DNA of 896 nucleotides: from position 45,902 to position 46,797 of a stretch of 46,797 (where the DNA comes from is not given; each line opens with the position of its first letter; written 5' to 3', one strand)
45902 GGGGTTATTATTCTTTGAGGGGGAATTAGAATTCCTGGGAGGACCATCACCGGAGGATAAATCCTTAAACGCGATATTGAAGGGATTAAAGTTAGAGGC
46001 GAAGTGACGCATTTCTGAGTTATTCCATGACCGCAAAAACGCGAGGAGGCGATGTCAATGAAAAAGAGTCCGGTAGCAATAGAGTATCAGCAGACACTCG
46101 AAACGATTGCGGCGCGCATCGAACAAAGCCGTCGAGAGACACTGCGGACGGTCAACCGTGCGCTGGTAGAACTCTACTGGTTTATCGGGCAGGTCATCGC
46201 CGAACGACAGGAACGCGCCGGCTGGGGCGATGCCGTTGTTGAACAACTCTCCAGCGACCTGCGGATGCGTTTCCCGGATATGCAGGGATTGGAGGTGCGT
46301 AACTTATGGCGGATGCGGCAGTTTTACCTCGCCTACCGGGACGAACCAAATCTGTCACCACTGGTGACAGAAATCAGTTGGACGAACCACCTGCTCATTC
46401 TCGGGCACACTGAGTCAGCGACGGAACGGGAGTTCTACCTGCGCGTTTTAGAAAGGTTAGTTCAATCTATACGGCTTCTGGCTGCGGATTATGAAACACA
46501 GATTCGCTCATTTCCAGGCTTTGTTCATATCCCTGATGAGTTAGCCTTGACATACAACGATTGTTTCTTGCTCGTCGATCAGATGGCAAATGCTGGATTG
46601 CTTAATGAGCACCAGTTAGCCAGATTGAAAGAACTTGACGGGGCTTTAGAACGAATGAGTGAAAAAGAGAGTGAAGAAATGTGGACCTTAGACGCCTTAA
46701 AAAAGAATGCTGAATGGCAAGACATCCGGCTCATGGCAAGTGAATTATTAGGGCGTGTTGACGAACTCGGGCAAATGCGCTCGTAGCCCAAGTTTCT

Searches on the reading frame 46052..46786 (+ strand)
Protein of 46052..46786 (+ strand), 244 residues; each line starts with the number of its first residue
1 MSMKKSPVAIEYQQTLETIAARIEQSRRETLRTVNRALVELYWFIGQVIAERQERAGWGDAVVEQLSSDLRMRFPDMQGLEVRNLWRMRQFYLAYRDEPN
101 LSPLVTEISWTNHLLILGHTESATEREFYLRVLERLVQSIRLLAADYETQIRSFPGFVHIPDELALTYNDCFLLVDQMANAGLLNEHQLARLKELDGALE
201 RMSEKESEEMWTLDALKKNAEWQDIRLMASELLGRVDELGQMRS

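Call 9: find_encoding_contigs(protein=window:46052-46786:+, flank=10000, max_places=6)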
Protein window:46052-46786:+ (244 aa): 1 contig read that carries it; 1 place shown.
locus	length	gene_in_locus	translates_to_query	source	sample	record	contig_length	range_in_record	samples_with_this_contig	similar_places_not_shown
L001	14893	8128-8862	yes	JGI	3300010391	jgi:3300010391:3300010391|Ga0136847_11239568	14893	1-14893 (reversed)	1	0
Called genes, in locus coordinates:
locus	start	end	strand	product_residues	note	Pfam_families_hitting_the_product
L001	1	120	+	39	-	?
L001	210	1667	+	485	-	PF01011:PQQ (faint), PF13360:PQQ_2, PF13570:Beta-prop_ACSF4, PF25292:Beta-prop_CGLA (faint), PF13360:PQQ_2, PF13570:Beta-prop_ACSF4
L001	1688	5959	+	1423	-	PF01839:FG-GAP (faint), PF13517:FG-GAP_3 (weak), PF14779:BBS1 (faint), PF13517:FG-GAP_3, PF13287:Fn3_assoc, PF13290:CHB_HEX_C_1, PF13385:Laminin_G_3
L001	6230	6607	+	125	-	PF16798:DUF5069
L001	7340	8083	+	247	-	-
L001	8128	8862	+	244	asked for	PF17761:DUF1016_N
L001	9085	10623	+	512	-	PF00117:GATase, PF07722:Peptidase_C26, PF02540:NAD_synthase (faint), PF00958:GMP_synt_C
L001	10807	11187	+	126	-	PF10990:DUF2809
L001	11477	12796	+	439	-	PF00795:CN_hydrolase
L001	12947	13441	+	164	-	-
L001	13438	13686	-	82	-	-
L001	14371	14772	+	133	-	-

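Call 10: search_protein_families(library=pfam, proteins=[window:46052-46786:+], max_evalue=0.01)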
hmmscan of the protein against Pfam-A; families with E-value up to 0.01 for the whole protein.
window:46052-46786:+ (244 aa): 1 family
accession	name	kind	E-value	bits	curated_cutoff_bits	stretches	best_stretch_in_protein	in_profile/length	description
PF17761.7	DUF1016_N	-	5.9e-37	127.3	32.8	1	19-149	2-132/137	DUF1016 N-terminal domain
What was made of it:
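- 46052..46786 (+): Chimeric DUF1016_N ORF (244 aa) whose 3' end is now MITE sequence. Pfam finds DUF1016_N only, at aa 19-149 (call 10).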

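Call 21: find_homologous_proteins(query=window:46052-46786:+, max_evalue=0.00001)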
Query window:46052-46786:+ (244 aa): 560 proteins with E <= 0.00001 among 2836 candidates; the best 120 are listed.
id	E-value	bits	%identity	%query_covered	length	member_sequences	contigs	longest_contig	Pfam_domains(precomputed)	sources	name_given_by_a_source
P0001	1.3e-153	527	100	99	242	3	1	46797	PF17761.8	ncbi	-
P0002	9.9e-81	289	67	97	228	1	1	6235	PF17761.8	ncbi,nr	ncbi:DUF1016 domain-containing protein [Candidatus Poribacteria bacterium]|nr:DUF1016 domain-contain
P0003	1.2e-74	269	97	53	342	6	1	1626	PF17761.8,PF06250.18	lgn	-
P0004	2.9e-71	258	92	54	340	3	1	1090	PF17761.8,PF06250.18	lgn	-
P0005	7.3e-69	250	90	53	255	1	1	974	PF17761.8,PF06250.18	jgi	jgi:predicted nuclease of restriction endonuclease-like (RecB) superfamily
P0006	7.0e-67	244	89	54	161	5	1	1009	PF17761.8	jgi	jgi:predicted nuclease of restriction endonuclease-like (RecB) superfamily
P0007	2.4e-59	219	75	53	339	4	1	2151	PF17761.8,PF06250.18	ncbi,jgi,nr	ncbi:MAG: DUF1016 domain-containing protein [Planctomycetes bacterium]|nr:DUF1016 domain-containing 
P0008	6.1e-47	178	84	42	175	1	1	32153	PF17761.8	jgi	-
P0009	1.1e-35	141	51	52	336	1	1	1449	PF17761.8,PF06250.18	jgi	jgi:predicted nuclease of restriction endonuclease-like (RecB) superfamily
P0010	6.3e-35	139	50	57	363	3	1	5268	PF17761.8,PF06250.18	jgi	jgi:predicted nuclease of restriction endonuclease-like (RecB) superfamily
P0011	1.2e-33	135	47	50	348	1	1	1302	PF17761.8,PF06250.18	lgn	-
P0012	4.6e-33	133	50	55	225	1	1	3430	PF17761.8,PF06250.18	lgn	-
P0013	7.0e-33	132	45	57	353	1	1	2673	PF17761.8,PF06250.18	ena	-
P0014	7.3e-33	132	43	52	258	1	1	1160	PF17761.8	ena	-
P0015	2.0e-32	131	49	51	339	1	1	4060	PF17761.8,PF06250.18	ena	-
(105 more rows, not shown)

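Call 24: find_encoding_contigs(protein=P0002, flank=6000, max_places=3)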
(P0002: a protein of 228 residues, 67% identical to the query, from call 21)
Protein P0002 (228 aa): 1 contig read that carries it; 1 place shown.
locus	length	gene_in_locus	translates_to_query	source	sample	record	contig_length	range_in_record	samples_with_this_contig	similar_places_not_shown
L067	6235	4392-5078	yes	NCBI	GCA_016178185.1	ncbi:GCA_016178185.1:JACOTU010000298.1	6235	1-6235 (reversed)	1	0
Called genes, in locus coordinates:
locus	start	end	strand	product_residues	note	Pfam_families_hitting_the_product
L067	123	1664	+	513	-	PF13360:PQQ_2, PF01011:PQQ (faint), PF25292:Beta-prop_CGLA (faint), PF13360:PQQ_2, PF13570:Beta-prop_ACSF4, PF13360:PQQ_2, PF13570:Beta-prop_ACSF4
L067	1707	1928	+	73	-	PF13441:Gly-zipper_YMGG (weak)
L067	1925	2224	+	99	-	-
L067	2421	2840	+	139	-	PF16798:DUF5069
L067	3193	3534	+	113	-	-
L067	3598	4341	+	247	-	-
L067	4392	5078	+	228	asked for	PF17761:DUF1016_N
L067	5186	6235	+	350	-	PF00117:GATase, PF02540:NAD_synthase (faint)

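Call 25: find_encoding_contigs(protein=P0003, flank=3000, max_places=3)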
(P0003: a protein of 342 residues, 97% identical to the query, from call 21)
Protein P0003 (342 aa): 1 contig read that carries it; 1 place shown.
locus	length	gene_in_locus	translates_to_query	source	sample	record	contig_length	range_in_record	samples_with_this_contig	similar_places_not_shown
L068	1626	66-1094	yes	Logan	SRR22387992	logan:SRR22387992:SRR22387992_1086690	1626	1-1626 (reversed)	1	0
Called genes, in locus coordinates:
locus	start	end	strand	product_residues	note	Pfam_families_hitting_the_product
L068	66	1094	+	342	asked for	PF17761:DUF1016_N, PF06250:YhcG_C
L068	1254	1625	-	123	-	?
